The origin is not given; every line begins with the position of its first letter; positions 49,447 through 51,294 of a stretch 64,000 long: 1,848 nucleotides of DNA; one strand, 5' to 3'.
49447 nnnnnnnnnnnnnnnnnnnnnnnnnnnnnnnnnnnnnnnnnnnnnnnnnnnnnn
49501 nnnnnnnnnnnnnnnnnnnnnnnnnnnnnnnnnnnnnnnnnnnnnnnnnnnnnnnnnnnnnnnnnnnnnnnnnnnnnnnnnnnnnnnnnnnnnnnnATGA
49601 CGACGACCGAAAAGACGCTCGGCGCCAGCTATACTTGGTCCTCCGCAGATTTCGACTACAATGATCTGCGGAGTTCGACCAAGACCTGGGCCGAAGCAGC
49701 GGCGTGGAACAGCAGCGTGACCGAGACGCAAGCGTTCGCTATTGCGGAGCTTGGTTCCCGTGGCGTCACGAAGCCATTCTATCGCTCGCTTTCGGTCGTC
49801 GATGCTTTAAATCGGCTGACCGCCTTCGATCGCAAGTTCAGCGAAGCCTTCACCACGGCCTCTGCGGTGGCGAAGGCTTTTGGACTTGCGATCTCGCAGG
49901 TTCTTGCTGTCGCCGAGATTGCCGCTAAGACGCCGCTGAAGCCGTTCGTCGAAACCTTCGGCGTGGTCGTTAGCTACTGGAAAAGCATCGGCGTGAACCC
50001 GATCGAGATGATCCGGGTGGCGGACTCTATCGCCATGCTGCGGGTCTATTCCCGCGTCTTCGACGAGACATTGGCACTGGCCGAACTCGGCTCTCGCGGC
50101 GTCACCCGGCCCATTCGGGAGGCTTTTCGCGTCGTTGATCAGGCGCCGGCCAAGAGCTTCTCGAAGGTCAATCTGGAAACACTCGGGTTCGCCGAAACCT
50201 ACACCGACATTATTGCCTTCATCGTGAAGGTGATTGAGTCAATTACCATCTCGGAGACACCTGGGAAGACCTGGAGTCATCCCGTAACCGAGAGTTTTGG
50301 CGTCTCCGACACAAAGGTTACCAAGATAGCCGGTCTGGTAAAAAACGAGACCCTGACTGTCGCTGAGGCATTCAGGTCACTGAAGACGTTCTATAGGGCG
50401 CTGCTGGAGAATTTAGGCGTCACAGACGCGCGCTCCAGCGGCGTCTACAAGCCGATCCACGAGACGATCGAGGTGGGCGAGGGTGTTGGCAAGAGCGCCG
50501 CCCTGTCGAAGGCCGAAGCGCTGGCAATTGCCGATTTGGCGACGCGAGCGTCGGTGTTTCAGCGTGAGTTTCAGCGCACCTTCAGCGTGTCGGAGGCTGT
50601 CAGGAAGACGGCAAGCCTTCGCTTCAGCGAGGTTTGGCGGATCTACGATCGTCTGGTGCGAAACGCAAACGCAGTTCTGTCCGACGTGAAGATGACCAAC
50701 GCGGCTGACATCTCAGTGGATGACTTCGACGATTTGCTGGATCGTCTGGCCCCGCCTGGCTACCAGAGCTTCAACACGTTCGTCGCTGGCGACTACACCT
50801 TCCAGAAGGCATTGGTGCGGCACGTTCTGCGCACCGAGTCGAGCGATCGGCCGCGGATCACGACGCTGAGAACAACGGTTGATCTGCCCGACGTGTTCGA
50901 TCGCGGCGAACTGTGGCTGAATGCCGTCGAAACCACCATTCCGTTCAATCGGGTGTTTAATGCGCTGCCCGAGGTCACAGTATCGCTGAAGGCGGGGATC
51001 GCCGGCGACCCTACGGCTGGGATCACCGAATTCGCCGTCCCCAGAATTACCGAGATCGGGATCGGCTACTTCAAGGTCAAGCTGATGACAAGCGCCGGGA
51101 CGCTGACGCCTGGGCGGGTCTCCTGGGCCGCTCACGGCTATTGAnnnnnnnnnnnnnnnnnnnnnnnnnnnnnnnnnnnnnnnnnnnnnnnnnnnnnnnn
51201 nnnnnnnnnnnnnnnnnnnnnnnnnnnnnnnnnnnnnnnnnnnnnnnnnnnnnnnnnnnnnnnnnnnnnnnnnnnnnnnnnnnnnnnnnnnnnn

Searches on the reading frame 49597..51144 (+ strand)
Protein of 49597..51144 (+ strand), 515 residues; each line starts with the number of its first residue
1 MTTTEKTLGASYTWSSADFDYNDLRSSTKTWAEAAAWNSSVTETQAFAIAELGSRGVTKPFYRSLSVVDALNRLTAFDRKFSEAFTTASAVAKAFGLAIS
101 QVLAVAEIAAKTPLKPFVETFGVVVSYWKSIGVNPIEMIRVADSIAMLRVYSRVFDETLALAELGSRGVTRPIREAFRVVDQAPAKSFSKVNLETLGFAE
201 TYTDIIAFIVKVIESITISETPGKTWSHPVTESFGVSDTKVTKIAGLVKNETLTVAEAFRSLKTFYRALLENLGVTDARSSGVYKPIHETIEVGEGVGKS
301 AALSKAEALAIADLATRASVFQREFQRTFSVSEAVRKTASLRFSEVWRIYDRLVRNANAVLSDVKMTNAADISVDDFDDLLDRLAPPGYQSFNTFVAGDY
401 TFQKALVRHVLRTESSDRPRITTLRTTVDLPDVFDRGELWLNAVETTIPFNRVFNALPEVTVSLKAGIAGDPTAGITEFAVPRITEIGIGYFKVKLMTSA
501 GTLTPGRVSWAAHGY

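Call 11: search_protein_families(library=phrogs, proteins=[window:49597-51144:+], max_evalue=0.001)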
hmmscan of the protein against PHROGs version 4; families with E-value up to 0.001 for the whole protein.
window:49597-51144:+ (515 aa): 1 family
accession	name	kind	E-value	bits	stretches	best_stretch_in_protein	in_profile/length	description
phrog_12240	-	unknown function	4.2e-06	27.5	1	211-371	25-184/387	-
